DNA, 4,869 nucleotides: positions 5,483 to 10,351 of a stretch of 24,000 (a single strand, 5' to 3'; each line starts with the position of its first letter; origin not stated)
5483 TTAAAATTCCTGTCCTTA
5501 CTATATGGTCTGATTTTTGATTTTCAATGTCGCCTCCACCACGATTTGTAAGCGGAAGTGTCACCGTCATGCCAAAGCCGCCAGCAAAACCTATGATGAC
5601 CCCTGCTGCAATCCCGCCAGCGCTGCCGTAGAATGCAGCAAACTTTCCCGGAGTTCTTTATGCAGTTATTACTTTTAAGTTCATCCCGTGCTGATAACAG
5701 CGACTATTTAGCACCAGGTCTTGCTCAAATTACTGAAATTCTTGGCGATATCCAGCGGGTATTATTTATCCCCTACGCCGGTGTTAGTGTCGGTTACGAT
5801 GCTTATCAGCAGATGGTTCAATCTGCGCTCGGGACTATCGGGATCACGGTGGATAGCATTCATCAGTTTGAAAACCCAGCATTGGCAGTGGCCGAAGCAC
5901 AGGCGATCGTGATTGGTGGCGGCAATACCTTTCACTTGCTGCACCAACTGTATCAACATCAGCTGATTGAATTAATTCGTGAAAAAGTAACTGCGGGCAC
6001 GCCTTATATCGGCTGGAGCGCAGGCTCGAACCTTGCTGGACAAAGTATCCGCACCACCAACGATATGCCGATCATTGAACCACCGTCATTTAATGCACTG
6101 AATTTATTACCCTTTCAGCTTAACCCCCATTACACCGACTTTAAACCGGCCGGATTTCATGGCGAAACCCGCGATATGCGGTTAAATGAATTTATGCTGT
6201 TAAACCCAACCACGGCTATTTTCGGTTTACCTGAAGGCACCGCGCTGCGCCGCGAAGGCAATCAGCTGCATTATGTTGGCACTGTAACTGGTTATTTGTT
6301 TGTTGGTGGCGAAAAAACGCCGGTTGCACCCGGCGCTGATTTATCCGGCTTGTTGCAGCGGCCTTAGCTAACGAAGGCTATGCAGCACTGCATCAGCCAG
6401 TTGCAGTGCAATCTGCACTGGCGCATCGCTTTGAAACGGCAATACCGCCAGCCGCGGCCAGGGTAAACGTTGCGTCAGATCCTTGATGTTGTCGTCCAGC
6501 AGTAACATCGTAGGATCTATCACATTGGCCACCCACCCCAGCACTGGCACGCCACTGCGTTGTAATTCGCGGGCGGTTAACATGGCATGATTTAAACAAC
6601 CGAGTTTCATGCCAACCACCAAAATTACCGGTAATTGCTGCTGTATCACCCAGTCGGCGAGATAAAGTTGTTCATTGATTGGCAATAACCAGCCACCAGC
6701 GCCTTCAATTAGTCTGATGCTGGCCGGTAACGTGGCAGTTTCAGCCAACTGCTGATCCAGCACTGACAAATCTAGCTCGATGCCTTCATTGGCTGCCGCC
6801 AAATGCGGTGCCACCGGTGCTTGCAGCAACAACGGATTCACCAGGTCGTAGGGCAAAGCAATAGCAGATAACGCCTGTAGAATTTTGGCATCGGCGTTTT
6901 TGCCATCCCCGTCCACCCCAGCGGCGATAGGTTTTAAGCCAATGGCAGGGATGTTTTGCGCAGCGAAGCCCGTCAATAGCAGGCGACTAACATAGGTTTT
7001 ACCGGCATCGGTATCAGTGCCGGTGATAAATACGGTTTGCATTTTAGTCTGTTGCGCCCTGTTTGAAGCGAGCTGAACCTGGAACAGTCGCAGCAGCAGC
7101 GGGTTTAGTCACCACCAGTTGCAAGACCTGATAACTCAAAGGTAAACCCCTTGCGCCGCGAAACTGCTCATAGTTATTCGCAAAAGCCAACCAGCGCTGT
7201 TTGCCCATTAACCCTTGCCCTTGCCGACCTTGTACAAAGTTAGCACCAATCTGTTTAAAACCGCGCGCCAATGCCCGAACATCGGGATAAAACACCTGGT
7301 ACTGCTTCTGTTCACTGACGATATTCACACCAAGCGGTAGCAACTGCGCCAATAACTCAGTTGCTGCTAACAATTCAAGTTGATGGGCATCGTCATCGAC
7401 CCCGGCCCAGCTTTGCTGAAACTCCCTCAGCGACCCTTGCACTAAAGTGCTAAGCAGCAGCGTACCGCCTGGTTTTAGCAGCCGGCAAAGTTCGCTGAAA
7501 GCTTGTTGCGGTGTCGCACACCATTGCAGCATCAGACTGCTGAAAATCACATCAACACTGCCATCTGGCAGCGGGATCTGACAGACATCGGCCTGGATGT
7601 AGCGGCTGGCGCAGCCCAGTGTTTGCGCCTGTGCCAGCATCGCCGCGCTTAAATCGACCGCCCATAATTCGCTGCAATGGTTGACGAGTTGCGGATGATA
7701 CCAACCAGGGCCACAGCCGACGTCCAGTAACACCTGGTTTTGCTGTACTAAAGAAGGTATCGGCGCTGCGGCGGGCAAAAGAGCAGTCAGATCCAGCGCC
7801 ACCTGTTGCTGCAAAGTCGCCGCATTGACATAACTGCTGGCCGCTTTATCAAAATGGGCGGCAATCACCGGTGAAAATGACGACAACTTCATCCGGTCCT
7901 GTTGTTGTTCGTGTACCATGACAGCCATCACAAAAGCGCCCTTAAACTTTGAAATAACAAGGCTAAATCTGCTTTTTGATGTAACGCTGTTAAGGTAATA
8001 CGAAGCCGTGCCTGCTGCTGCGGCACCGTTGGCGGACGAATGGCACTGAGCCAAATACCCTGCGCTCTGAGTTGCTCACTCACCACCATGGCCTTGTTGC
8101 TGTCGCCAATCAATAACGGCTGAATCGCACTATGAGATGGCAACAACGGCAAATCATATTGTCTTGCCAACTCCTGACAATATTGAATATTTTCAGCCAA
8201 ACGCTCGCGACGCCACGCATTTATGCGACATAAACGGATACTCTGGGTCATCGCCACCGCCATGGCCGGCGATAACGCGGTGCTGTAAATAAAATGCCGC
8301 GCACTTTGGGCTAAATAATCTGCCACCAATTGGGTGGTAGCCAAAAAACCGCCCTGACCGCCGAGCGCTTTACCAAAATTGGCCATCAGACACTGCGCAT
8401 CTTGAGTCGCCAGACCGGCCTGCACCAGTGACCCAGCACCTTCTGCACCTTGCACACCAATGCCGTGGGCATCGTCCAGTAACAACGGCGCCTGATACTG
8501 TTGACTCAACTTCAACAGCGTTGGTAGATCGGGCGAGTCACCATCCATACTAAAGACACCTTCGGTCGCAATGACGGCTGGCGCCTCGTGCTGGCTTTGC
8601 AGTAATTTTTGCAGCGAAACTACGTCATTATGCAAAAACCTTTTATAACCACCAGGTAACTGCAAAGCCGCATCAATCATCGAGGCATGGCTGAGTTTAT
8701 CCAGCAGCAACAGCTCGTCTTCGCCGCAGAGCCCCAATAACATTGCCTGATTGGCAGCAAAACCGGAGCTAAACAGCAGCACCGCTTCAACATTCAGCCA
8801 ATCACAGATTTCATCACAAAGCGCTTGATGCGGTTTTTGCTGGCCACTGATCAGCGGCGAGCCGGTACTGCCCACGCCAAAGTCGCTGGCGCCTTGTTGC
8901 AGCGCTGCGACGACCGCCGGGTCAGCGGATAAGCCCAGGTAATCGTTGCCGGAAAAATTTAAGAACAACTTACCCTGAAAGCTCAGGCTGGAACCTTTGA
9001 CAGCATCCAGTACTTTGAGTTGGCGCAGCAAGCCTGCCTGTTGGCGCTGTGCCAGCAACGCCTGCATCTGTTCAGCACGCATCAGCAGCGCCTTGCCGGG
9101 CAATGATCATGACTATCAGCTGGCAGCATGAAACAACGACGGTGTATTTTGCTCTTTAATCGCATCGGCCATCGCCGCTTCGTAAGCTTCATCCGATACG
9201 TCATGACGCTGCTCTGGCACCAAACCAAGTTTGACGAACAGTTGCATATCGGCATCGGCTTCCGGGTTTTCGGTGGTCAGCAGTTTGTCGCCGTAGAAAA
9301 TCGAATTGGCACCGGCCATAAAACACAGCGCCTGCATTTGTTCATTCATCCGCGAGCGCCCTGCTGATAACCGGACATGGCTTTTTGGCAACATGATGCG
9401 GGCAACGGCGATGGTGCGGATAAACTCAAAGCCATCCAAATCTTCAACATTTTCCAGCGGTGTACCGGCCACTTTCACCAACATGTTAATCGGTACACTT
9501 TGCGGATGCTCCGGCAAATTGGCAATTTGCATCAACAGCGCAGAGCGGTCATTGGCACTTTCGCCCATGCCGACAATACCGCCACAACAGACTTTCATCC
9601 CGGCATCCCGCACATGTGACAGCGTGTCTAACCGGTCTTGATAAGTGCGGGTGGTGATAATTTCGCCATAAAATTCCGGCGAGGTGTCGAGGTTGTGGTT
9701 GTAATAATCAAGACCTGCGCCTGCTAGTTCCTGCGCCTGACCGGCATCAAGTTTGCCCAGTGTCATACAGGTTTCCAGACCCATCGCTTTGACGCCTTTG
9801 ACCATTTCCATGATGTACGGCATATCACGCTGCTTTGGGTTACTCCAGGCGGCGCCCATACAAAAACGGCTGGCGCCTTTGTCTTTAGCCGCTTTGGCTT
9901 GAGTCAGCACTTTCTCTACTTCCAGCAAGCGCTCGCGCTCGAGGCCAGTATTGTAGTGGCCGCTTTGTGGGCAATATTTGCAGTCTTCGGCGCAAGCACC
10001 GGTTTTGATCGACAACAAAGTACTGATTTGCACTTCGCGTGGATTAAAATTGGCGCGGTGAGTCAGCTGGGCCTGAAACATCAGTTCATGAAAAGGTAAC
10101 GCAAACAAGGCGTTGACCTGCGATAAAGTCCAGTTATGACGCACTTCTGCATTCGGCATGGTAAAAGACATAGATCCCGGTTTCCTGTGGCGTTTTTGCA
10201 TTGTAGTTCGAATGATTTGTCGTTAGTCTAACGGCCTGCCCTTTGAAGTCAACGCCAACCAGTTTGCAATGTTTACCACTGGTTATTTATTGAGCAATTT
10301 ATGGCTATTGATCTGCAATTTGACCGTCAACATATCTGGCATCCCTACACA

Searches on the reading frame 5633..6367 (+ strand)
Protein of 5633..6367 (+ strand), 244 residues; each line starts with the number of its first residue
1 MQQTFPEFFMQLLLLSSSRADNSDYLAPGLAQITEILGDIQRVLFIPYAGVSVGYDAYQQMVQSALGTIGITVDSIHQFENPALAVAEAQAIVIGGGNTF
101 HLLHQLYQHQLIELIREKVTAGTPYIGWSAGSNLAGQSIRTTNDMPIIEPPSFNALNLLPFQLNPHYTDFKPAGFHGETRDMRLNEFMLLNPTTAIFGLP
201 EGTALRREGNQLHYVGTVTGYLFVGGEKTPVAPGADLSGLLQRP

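Call 7: search_protein_families(library=ncbifam, proteins=[window:5633-6367:+], max_evalue=0.00001)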
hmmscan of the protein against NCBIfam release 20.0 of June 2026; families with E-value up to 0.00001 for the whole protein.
window:5633-6367:+ (244 aa): 1 family
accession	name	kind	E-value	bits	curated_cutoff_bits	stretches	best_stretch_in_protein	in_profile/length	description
NF003642.0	PRK05282.1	equivalog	6.7e-92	307.2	156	1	10-229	1-220/233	dipeptidase PepE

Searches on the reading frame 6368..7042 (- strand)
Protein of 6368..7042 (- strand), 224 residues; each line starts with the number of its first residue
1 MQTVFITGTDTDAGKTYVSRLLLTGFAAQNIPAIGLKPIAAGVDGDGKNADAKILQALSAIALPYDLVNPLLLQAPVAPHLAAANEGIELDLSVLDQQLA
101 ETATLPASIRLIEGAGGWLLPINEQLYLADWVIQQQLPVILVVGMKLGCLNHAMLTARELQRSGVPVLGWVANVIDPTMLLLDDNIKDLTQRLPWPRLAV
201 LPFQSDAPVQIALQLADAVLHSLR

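Call 7: search_protein_families(library=ncbifam, proteins=[window:6368-7042:-], max_evalue=0.00001)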
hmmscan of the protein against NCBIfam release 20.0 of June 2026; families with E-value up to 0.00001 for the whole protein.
window:6368-7042:- (224 aa): 1 family
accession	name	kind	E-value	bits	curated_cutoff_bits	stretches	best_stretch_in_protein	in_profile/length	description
TIGR00347.1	bioD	equivalog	2.7e-46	157.7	83.3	1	5-173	1-166/166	dethiobiotin synthase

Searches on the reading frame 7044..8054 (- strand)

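Call 7: search_protein_families(library=ncbifam, proteins=[window:7044-8054:-], max_evalue=0.00001)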
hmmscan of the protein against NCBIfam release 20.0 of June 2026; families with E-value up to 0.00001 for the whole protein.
window:7044-8054:- (336 aa): 22 families
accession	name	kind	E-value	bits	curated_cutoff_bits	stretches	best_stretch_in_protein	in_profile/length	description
TIGR02072.1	BioC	equivalog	2.7e-57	194.4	184.95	1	67-317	1-244/244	malonyl-ACP O-methyltransferase BioC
NF007610.0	PRK10258.1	equivalog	2.3e-45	154.9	342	1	63-316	8-249/251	malonyl-ACP O-methyltransferase BioC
NF045667.1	MTase_DVU1556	equivalog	8.7e-19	67.8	155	1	104-210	21-128/213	DVU_1556 family methyltransferase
NF002463.0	PRK01683.1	equivalog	2.5e-12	46.9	297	1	104-200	30-127/258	trans-aconitate 2-methyltransferase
TIGR01934.1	MenG_MenH_UbiE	subfamily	1e-11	44.6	158.35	1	103-204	37-144/223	ubiquinone/menaquinone biosynthesis methyltransferase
NF001244.0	PRK00216.1-5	equivalog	5.2e-11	42.3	216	1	103-205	46-157/236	bifunctional demethylmenaquinone methyltransferase/2-methoxy-6-polyprenyl-1,4-benzoquinol methylase UbiE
NF008823.0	PRK11873.1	subfamily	6.6e-11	42.2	263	1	70-206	45-186/272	arsenite methyltransferase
NF043040.1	corrin_prot_MT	hypoth_equivalog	1e-10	41.4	180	1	101-202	36-148/216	corrinoid protein-associated methyltransferase CpaM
NF001241.0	PRK00216.1-2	equivalog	5.3e-10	39.3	327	1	103-214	49-160/231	demethylmenaquinone methyltransferase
NF041537.1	ArsM_AhpD_UU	exception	6.1e-10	38.4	510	1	103-205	74-184/345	arsenite methyltransferase/AhpD domain selenoprotein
TIGR01983.1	UbiG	equivalog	2.1e-08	33.7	102.95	1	106-205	50-155/228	bifunctional 2-polyprenyl-6-hydroxyphenol methylase/3-demethylubiquinol 3-O-methyltransferase UbiG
NF047649.1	MTase_UXPK_star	exception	2.6e-08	33.2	460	1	106-205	78-185/283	methyltransferase/UXPK-star double selenoprotein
NF008264.0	PRK11036.1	equivalog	9.9e-08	31.7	366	1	87-201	32-147/261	tRNA uridine 5-oxyacetic acid(34) methyltransferase CmoM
NF001240.0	PRK00216.1-1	equivalog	1.4e-07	30.8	378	1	102-204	60-171/251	bifunctional demethylmenaquinone methyltransferase/2-methoxy-6-polyprenyl-1,4-benzoquinol methylase UbiE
TIGR04345.1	ovoA_Cterm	equivalog_domain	6e-07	29.2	170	0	152-253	120-220/242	putative 4-mercaptohistidine N1-methyltransferase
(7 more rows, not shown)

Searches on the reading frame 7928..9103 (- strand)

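Call 7: search_protein_families(library=ncbifam, proteins=[window:7928-9103:-], max_evalue=0.00001)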
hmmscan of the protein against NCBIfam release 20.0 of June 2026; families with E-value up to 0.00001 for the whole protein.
window:7928-9103:- (391 aa): 11 families
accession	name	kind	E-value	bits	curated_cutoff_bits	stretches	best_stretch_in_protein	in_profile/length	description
TIGR00858.1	bioF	equivalog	1.6e-122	408.7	426.45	1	26-387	2-364/365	8-amino-7-oxononanoate synthase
NF005394.0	PRK06939.1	equivalog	1.9e-80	270.6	460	1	11-381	7-381/397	glycine C-acetyltransferase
TIGR01825.1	gly_Cac_T_rel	subfamily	1.3e-75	254.5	535.4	1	17-384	5-372/385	BioF/Kbl family PLP-dependent acyltransferase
NF047600.1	SerpalmtaseCFB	equivalog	7.8e-71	238.8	640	1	17-380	15-378/395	serine palmitoyltransferase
TIGR01821.1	5aminolev_synth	equivalog_domain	3.9e-70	236.8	338.55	1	51-389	51-392/402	5-aminolevulinate synthase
NF047599.1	SerpalmtaseBetaP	equivalog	2e-65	221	500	1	20-388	17-387/394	serine palmitoyltransferase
TIGR01822.1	2am3keto_CoA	equivalog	1.3e-63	215.3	493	1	12-381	4-377/393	glycine C-acetyltransferase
NF047603.1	SerpalmtaseAlphaP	equivalog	1.1e-50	172.5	670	1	42-381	42-383/399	serine palmitoyltransferase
NF005526.0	PRK07179.1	equivalog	7.2e-44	150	428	1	48-385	57-390/407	alpha-hydroxyketone-type quorum-sensing autoinducer synthase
NF005697.0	PRK07505.1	subfamily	2.6e-39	135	342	1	26-389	29-397/405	hypothetical protein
NF004608.1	PRK05937.1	equivalog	9.4e-32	110.2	399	1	48-388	5-343/366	8-amino-7-oxononanoate synthase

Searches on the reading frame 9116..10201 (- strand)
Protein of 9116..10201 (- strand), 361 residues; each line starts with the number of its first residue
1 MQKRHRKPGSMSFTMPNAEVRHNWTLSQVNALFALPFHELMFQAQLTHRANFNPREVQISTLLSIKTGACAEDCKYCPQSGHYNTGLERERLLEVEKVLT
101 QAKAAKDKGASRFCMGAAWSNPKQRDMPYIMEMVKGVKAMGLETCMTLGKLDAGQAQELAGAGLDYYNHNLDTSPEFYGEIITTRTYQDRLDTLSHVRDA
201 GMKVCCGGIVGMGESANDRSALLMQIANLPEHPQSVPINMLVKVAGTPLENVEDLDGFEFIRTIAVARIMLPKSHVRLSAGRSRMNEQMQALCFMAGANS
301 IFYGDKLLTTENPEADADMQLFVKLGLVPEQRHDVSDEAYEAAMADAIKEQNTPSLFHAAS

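Call 7: search_protein_families(library=ncbifam, proteins=[window:9116-10201:-], max_evalue=0.00001)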
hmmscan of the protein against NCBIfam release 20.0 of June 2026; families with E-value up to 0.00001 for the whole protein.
window:9116-10201:- (361 aa): 17 families
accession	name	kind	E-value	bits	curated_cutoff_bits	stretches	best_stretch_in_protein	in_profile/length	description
TIGR00433.2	bioB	equivalog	4.7e-123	410.3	225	1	23-327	2-306/307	biotin synthase BioB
NF006308.0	PRK08508.1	equivalog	1e-56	192.3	377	1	57-327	4-272/279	biotin synthase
TIGR03910.1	pyrrolys_PylB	equivalog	8.8e-15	54.4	348.2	1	48-277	45-274/347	methylornithine synthase PylB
TIGR03957.1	rSAM_HmdB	equivalog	3.6e-14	52.7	320.9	1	54-300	33-277/317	5,10-methenyltetrahydromethanopterin hydrogenase cofactor biosynthesis protein HmdB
NF053743.1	LipS2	equivalog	1.6e-12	47.5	270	1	66-280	29-240/292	LipS2 family lipoyl synthase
TIGR03550.1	F420_cofG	equivalog_domain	1.7e-10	40.6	213.35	1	188-290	149-253/322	7,8-didemethyl-8-hydroxy-5-deazariboflavin synthase CofG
TIGR03956.1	rSAM_HydE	equivalog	2.7e-10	40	254.6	1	40-301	31-289/340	[FeFe] hydrogenase H-cluster radical SAM maturase HydE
NF053742.1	LipS1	equivalog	2.1e-09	37.4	230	1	62-302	9-245/268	LipS1 family lipoyl synthase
NF004884.0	PRK06245.1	equivalog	7.2e-09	34.9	209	0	188-280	156-250/340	7,8-didemethyl-8-hydroxy-5-deazariboflavin synthase subunit CofG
TIGR02351.2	thiH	equivalog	7.3e-09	35.1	380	1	57-281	71-298/364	2-iminoacetate synthase ThiH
NF006687.0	PRK09234.1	equivalog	6.9e-08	31.1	1018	0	189-298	223-334/849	bifunctional FO biosynthesis protein CofGH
TIGR02668.1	moaA_archaeal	equivalog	8e-08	31.6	325.25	1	67-222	17-169/303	GTP 3',8-cyclase MoaA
TIGR03551.1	F420_cofH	equivalog_domain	8.8e-07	28.1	374.1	0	67-139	46-114/345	5-amino-6-(D-ribitylamino)uracil--L-tyrosine 4-hydroxyphenyl transferase CofH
NF001199.0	PRK00164.2-1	equivalog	1.4e-06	27.7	231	1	63-203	16-151/308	GTP 3',8-cyclase MoaA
NF004019.1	PRK05481.1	subfamily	1.5e-06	27.7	203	1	155-226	141-214/286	lipoyl synthase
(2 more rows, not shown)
